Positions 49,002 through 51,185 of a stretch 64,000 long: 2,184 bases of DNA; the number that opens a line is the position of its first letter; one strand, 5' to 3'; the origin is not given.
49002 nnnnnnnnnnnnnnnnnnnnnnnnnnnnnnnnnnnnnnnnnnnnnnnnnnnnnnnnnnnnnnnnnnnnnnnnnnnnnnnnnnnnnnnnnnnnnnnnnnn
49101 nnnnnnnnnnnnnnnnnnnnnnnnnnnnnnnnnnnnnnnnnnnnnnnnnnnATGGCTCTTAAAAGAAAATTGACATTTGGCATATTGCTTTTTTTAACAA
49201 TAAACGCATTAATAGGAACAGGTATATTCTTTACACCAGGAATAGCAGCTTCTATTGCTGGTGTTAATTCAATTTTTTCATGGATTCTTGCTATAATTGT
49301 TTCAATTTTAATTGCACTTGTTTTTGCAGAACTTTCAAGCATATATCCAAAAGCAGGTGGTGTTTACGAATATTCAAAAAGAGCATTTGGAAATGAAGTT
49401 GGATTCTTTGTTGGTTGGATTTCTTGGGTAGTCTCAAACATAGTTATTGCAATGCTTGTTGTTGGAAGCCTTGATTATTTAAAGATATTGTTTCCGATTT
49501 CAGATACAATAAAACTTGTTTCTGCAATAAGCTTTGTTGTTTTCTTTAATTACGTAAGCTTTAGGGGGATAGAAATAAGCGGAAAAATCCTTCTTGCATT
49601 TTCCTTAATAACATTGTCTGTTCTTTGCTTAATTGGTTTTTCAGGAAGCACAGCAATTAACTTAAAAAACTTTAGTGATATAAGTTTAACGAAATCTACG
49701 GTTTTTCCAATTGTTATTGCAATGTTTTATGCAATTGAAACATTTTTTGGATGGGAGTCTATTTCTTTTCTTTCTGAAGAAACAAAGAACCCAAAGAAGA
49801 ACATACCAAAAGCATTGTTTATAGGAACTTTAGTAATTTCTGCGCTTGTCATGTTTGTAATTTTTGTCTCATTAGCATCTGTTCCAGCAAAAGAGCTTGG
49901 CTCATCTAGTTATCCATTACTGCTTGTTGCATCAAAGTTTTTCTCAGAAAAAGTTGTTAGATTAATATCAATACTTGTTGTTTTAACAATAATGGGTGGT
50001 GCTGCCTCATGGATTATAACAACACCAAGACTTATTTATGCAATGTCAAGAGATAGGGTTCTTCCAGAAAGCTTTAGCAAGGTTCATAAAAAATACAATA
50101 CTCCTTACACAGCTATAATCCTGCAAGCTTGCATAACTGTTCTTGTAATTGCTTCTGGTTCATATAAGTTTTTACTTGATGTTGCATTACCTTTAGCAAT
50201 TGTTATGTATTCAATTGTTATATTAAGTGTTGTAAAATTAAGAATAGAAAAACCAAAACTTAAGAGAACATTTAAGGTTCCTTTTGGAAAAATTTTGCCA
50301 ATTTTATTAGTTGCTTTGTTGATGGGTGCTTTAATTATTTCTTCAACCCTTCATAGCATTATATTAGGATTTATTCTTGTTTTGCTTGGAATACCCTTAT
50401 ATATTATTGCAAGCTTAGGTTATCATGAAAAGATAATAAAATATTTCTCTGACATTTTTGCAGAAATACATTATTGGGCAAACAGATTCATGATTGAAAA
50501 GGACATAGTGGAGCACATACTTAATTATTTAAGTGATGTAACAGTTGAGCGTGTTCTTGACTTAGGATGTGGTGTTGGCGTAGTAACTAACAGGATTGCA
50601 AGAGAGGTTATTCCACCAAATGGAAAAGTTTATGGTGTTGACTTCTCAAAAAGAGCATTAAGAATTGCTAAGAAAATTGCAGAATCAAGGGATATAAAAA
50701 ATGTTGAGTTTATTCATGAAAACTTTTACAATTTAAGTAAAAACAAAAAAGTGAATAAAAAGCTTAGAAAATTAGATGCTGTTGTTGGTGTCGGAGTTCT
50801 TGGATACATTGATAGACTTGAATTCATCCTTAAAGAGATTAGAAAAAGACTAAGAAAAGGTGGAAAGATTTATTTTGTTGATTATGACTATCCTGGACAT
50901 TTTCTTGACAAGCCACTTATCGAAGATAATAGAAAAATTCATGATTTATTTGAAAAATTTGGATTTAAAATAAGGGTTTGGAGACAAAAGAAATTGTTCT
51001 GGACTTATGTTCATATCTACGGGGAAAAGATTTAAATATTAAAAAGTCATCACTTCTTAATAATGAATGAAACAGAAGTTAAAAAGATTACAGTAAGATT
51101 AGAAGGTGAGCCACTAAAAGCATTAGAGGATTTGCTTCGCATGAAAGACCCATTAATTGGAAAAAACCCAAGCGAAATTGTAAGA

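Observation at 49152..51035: Fusion of an APC-family permease to a class-I SAM-dependent methyltransferase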

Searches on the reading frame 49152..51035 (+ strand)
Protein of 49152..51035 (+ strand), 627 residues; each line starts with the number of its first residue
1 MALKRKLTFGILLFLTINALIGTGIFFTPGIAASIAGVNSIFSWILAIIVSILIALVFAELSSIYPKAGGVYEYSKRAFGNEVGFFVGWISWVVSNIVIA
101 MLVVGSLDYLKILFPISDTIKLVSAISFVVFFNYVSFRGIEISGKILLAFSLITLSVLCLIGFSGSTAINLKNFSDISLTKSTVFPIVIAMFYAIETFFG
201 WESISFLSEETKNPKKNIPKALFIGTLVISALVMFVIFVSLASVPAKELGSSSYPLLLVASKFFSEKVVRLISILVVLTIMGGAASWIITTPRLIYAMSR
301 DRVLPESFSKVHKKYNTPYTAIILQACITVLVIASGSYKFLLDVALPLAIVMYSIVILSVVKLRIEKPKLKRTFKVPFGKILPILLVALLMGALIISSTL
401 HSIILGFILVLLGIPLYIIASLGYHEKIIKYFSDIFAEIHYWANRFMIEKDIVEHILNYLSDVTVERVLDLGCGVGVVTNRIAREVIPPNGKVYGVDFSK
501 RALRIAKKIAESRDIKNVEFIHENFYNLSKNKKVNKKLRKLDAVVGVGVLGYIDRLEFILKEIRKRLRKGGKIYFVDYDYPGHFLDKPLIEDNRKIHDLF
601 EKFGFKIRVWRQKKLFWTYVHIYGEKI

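Call 3: search_protein_families(library=pfam, proteins=[window:49152-51035:+], max_evalue=0.01)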
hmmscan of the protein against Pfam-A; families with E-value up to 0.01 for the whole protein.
window:49152-51035:+ (627 aa): 18 families
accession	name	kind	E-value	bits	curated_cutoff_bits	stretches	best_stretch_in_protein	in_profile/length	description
PF13520.12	AA_permease_2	-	7.1e-59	200.2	27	1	12-403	6-413/427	Amino acid permease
PF00324.27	AA_permease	-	1.6e-38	133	24.6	1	13-428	3-461/470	Amino acid permease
PF13847.12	Methyltransf_31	-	9.8e-21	74.4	27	1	466-595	5-121/145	Methyltransferase domain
PF08242.18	Methyltransf_12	-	1.4e-15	58.2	30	1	469-573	1-98/98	Methyltransferase domain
PF13649.12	Methyltransf_25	-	2.8e-15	57.2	27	1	468-571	1-97/97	Methyltransferase domain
PF13489.12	Methyltransf_23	-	4.2e-12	46.6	27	1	453-598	9-124/164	Methyltransferase domain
PF08241.18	Methyltransf_11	-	5.8e-12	46.5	21.2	1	469-575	1-95/95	Methyltransferase domain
PF01209.24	Ubie_methyltran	-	3.6e-10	40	20.1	1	458-579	41-155/233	ubiE/COQ5 methyltransferase family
PF05175.20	MTS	-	1.2e-09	38.5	23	1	456-536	23-101/170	Methyltransferase small domain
PF03845.19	Spore_permease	-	3.3e-08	33.2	23.4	1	7-291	2-282/321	Spore germination protein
PF03222.19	Trp_Tyr_perm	-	5e-06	26.3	22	1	14-247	10-245/393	Tryptophan/tyrosine permease family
PF01135.25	PCMT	-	2.4e-05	24.7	20.3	1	451-522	60-130/210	Protein-L-isoaspartate(D-aspartate) O-methyltransferase (PCMT)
PF01269.23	Fibrillarin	-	0.0001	22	27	1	424-514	34-120/227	Fibrillarin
PF02353.26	CMAS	-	0.00021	21.1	27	1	455-573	53-162/273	Mycolic acid cyclopropane synthetase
PF06325.19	PrmA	-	0.0014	18.6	22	1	465-571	162-254/296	Ribosomal protein L11 methyltransferase (PrmA)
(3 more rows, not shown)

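Call 4: search_protein_families(library=ncbifam, proteins=[window:49152-51035:+], max_evalue=0.01)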
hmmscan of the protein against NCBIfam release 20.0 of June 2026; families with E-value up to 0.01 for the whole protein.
window:49152-51035:+ (627 aa): 89 families (the best 25 are shown)
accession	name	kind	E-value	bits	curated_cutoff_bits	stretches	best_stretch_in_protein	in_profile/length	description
TIGR00909.1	2A0306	subfamily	8e-65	219.4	556.8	1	3-419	1-428/429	amino acid transporter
TIGR00905.1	2A0302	subfamily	1.9e-44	152.3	409.05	1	5-428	7-443/473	basic amino acid/polyamine antiporter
NF053761.1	BrChAATpBcaP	equivalog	2.6e-42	145.4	690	1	2-420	19-451/460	branched-chain amino acid transporter BcaP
TIGR00908.1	2A0305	equivalog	2.4e-41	142.1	381.75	1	4-417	6-429/442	ethanolamine permease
NF008245.0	PRK11021.1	equivalog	2.9e-39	135.3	284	1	15-397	16-400/419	L-methionine/branched-chain amino acid transporter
TIGR00911.1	2A0308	subfamily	5.9e-37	127.3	701.8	1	2-420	43-473/505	L-type amino acid transporter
NF007938.0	PRK10655.1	equivalog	1.3e-30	107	409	1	4-420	5-427/438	putrescine-ornithine antiporter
NF007929.0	PRK10644.1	equivalog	1.1e-29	103.4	574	1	16-422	19-429/445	arginine/agmatine antiporter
TIGR04298.1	his_histam_anti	equivalog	8.1e-28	97.8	750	1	12-419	7-426/429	histidine-histamine antiporter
NF008466.1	PRK11357.1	equivalog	1e-27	97.2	800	1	3-417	6-432/446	fructoselysine/psicoselysine transporter FrlA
TIGR04299.1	antiport_PotE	equivalog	1.9e-24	86.6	560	1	4-421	3-426/430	putrescine-ornithine antiporter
TIGR03810.1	arg_ornith_anti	equivalog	3.4e-24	85.4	591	1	6-427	2-437/468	arginine-ornithine antiporter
NF040512.1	histam_anti_2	exception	4.9e-23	81.6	725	1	6-439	4-464/477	histidine-histamine antiporter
NF008484.0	PRK11387.1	equivalog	3e-21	75.9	716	1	3-338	12-358/471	S-methylmethionine permease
TIGR00906.1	2A0303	subfamily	3.1e-20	72.1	681.7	1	3-365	29-428/602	cationic amino acid transport permease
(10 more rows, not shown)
